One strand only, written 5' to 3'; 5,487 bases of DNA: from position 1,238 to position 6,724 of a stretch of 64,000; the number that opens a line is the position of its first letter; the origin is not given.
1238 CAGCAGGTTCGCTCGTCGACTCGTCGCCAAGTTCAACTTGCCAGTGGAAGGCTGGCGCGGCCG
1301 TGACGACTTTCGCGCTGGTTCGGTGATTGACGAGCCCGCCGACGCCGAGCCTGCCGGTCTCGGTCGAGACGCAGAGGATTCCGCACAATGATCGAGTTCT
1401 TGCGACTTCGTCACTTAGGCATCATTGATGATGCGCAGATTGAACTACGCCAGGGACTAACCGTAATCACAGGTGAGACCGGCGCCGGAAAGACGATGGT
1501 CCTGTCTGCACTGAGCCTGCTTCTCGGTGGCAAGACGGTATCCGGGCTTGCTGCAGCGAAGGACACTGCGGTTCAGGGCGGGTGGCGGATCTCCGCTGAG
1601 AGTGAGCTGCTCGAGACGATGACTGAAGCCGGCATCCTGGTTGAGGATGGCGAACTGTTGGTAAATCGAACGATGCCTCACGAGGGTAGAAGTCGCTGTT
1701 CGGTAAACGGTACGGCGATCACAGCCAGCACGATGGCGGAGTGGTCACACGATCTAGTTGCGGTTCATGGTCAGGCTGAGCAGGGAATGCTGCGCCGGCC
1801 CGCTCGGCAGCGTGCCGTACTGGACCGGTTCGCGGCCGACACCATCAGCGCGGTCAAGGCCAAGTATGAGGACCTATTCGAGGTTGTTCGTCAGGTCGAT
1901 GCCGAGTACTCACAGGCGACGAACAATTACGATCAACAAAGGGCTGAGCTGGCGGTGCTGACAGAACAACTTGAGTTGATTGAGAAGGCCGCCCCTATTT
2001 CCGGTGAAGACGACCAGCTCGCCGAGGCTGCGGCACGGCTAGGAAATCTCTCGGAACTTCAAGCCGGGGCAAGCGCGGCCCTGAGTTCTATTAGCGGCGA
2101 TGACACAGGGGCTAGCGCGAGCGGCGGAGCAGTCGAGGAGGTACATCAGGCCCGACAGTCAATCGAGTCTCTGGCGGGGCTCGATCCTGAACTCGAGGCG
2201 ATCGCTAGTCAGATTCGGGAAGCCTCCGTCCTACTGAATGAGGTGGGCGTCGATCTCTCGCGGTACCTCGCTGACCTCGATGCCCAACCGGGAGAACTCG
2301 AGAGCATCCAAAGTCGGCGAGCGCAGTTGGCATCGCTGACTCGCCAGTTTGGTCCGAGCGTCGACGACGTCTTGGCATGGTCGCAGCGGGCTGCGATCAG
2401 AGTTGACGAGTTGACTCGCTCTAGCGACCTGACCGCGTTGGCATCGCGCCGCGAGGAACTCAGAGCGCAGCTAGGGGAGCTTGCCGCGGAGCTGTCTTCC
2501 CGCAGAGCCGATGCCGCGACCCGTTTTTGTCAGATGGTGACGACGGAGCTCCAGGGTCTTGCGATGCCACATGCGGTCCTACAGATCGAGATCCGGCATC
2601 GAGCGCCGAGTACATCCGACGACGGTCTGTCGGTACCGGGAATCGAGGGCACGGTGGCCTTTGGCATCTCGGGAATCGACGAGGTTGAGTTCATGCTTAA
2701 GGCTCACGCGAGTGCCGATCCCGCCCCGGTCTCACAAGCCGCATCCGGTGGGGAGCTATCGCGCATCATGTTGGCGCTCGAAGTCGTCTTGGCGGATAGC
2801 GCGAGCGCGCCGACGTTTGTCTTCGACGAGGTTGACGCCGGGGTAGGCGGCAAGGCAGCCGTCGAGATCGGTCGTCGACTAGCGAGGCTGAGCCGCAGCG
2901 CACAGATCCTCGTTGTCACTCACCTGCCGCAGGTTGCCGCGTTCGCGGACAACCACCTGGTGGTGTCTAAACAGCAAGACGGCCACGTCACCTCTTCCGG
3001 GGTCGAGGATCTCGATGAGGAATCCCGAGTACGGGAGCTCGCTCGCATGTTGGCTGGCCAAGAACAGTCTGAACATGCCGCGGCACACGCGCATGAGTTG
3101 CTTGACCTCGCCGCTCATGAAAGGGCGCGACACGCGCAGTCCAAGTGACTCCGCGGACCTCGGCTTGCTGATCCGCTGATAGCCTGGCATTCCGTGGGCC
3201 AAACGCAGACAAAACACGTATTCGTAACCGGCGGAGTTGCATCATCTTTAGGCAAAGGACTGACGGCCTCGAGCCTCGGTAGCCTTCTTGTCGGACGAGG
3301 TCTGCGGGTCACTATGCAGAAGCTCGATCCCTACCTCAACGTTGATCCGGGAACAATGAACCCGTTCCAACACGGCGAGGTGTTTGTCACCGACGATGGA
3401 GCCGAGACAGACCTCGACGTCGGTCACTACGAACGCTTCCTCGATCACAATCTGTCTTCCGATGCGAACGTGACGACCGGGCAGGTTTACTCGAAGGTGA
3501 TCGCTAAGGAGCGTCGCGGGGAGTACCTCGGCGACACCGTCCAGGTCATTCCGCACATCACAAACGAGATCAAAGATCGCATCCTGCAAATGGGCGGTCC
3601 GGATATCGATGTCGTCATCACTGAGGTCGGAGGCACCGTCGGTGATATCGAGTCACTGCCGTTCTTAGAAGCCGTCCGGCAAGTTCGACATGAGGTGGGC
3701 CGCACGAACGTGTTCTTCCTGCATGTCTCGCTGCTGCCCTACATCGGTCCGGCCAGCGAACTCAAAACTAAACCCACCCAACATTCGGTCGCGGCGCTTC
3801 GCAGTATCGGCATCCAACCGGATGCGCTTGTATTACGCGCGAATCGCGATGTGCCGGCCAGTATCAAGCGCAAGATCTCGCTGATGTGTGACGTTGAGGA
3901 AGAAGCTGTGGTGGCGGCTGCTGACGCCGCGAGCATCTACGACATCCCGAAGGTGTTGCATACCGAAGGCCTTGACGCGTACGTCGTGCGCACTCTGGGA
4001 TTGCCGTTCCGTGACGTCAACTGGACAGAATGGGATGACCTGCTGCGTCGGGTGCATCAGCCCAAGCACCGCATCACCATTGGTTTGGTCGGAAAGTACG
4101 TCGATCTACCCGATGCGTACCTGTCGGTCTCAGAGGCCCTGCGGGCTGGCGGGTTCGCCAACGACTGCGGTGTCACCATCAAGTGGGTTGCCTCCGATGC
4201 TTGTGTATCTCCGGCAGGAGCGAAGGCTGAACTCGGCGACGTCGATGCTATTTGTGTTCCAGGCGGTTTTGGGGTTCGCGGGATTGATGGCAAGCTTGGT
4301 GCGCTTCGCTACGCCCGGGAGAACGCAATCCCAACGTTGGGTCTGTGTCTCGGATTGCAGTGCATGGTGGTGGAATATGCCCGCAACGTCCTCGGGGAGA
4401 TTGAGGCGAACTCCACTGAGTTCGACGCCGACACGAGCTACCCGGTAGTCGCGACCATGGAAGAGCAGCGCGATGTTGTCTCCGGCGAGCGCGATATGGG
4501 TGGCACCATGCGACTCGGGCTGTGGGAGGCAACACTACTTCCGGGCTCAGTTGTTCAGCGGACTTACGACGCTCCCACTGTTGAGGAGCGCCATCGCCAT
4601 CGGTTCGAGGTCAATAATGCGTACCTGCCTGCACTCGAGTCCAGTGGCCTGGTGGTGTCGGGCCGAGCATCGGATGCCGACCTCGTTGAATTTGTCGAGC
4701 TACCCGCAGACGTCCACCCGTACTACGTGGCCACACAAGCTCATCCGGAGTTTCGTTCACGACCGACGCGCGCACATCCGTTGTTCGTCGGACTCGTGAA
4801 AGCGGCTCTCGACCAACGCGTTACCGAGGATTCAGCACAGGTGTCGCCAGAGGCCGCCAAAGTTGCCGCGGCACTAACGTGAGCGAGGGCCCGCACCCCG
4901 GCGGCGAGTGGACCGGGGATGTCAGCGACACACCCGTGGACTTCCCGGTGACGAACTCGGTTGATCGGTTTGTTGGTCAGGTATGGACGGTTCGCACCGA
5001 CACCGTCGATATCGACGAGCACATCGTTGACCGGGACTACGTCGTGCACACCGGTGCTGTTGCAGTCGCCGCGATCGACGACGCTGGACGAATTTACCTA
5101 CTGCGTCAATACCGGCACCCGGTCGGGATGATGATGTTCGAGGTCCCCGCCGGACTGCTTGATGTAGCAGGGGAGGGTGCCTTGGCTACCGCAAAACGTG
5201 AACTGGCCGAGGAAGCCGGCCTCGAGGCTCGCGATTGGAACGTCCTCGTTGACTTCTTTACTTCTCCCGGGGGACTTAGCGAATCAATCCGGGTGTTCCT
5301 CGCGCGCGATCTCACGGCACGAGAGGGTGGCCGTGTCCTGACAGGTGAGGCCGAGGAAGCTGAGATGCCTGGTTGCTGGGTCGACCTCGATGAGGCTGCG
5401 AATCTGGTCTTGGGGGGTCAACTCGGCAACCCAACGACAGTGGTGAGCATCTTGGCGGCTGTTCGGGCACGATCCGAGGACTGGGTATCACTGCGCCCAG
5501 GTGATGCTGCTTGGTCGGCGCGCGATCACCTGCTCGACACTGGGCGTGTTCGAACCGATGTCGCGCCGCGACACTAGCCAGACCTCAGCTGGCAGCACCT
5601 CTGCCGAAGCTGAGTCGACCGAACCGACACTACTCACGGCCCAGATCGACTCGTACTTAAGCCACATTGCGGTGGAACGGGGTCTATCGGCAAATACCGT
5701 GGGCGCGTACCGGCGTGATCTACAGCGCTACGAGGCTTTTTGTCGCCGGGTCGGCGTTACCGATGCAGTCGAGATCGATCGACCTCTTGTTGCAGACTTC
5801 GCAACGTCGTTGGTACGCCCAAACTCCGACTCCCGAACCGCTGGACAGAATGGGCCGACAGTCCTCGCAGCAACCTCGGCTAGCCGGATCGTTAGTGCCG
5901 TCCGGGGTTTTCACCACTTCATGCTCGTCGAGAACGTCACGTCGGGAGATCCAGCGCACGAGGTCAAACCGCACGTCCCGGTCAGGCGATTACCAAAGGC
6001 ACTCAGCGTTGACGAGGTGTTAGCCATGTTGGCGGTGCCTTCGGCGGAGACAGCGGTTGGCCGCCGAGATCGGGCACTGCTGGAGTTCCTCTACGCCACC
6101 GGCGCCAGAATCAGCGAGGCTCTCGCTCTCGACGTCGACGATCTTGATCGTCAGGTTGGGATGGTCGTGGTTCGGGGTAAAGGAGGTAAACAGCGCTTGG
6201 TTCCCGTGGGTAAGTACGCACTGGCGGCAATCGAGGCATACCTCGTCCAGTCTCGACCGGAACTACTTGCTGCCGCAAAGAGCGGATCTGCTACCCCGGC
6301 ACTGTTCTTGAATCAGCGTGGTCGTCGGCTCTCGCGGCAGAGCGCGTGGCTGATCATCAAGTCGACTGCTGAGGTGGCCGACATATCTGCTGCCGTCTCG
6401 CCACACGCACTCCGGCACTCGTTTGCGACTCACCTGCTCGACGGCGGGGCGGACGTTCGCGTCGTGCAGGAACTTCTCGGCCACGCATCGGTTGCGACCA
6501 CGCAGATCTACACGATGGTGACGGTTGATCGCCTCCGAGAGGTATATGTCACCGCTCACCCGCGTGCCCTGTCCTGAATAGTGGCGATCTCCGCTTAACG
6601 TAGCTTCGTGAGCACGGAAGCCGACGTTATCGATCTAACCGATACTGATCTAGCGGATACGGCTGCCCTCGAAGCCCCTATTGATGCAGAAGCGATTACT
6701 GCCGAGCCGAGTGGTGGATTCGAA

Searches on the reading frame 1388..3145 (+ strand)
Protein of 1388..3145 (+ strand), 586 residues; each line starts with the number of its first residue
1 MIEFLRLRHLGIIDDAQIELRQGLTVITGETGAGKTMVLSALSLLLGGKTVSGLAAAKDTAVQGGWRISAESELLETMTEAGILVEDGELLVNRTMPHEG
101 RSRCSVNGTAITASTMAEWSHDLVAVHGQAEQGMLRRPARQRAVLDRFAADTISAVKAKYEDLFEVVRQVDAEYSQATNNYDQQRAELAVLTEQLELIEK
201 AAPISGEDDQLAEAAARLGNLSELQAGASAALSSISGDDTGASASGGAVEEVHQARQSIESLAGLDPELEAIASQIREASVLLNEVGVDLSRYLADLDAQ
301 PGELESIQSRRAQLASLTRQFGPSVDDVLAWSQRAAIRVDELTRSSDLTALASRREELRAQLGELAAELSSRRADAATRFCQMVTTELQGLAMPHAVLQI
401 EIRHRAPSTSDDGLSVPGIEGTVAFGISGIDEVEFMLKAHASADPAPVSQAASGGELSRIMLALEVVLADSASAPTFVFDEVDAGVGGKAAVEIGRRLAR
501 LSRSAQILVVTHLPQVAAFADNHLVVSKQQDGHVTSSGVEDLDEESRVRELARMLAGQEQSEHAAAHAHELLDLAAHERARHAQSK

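Call 56: search_protein_families(library=ncbifam, proteins=[window:1388-3145:+], max_evalue=0.00001)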
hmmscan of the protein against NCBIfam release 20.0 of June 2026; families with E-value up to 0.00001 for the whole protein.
window:1388-3145:+ (586 aa): 7 families
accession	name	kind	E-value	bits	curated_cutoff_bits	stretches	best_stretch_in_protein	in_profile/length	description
TIGR00634.1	recN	equivalog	3e-138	462.2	407.85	1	1-573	1-562/563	DNA repair protein RecN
NF008121.0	PRK10869.1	equivalog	5.1e-97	325.7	418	1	1-572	1-551/553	DNA repair protein RecN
TIGR02169.1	SMC_prok_A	equivalog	1e-14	53.2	729.4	1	450-533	1074-1157/1165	chromosome segregation protein SMC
NF045487.1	ASRP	equivalog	4.1e-09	35.6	300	1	11-317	3-264/593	archaea-specific SMC-related protein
TIGR00611.2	recf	equivalog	1.7e-08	34.1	172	1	3-195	2-183/339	DNA replication/repair protein RecF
TIGR02168.1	SMC_prok_B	equivalog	1e-06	26.9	567.35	0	107-376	672-954/1181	chromosome segregation protein SMC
NF041035.1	Rad50_Halo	equivalog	5.8e-06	25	1000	0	3-47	4-48/883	DNA double-strand break repair ATPase Rad50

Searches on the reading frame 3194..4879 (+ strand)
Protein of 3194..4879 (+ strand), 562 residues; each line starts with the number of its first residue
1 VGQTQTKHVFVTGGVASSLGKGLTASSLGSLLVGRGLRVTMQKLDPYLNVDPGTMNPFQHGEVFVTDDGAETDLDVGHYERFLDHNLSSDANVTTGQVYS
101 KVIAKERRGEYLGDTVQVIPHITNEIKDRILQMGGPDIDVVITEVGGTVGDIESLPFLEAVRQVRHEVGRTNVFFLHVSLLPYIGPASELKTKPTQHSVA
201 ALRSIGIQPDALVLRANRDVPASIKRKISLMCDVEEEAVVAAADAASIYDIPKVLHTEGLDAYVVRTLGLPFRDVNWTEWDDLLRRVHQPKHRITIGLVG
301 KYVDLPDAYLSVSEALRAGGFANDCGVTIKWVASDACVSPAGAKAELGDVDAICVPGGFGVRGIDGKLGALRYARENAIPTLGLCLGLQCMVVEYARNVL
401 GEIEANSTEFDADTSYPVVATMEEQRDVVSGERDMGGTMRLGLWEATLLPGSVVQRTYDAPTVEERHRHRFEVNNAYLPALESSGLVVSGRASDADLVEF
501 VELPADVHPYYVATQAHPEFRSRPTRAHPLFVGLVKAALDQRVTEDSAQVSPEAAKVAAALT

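Call 56: search_protein_families(library=ncbifam, proteins=[window:3194-4879:+], max_evalue=0.00001)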
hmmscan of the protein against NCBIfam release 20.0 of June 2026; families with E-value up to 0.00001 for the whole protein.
window:3194-4879:+ (562 aa): 3 families
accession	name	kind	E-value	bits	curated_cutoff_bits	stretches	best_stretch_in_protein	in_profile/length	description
NF003792.0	PRK05380.1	equivalog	2.5e-247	821.8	308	1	5-542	2-530/534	CTP synthase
TIGR00337.1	PyrG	equivalog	3.7e-228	758.4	462.75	1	5-537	2-526/526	glutamine hydrolyzing CTP synthase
NF004836.1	PRK06186.1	equivalog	3.7e-35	121.1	260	1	294-538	1-227/228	CTP synthase C-terminal region-related (seleno)protein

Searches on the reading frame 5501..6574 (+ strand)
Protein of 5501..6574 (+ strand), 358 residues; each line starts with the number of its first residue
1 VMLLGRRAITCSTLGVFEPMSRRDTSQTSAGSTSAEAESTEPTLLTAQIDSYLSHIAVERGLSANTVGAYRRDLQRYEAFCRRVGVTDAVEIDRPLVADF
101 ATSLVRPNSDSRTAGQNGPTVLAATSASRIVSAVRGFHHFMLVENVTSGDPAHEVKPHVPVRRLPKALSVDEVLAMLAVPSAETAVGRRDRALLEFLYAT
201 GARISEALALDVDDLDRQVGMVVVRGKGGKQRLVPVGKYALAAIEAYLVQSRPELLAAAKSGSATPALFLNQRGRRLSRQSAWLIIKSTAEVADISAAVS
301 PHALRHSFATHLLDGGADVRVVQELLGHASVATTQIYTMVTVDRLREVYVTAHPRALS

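Call 68: search_protein_families(library=pfam, proteins=[window:5501-6574:+], max_evalue=0.001)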
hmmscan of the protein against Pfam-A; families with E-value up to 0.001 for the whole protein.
window:5501-6574:+ (358 aa): 2 families
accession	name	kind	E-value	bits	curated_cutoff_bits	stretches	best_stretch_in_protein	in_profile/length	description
PF00589.27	Phage_integrase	-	5.4e-45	153.7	27.1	1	168-341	3-169/172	Phage integrase family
PF02899.23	Phage_int_SAM_1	-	7e-15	55.5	22.3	1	49-143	1-81/83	Phage integrase, N-terminal SAM-like domain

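Call 84: search_protein_families(library=ncbifam, proteins=[window:5501-6574:+], max_evalue=0.00001)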
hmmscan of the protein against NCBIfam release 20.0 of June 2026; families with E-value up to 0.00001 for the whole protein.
window:5501-6574:+ (358 aa): 11 families
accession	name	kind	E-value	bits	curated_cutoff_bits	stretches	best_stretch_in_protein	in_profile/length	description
NF001399.0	PRK00283.1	subfamily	2.2e-107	358.8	279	1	46-356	6-299/300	tyrosine recombinase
TIGR02225.1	recomb_XerD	equivalog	1e-99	333.6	329.6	1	51-356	2-290/290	site-specific tyrosine recombinase XerD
TIGR02224.1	recomb_XerC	equivalog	5.9e-87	291.8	335.15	1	51-356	2-293/295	tyrosine recombinase XerC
NF002331.0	PRK01287.1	subfamily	1.9e-62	211.4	371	1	21-354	2-326/365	site-specific tyrosine recombinase XerC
NF040815.2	recomb_XerA_Arch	equivalog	5.5e-56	190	220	1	51-349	2-263/263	site-specific tyrosine recombinase/integron integrase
TIGR02249.1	integrase_gron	subfamily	8.6e-33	114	265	2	285-341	245-301/315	integron integrase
NF011946.0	PRK15417.1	equivalog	1.7e-25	89.9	435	2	283-341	258-316/337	integron integrase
NF007371.0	PRK09871.1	subfamily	2.5e-25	89.2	222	1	168-346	7-180/198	tyrosine-type DNA invertase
NF003462.0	PRK05084.1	equivalog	3.1e-25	88.7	267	1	188-347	195-351/360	tyrosine recombinase XerS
NF007370.0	PRK09870.1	subfamily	1.8e-16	60.4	221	1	185-353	29-192/200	tyrosine-type DNA invertase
NF040693.1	recomb_GmtY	equivalog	1.5e-07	31.1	340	1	299-347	391-439/441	gamma-mobile-trio recombinase GmtY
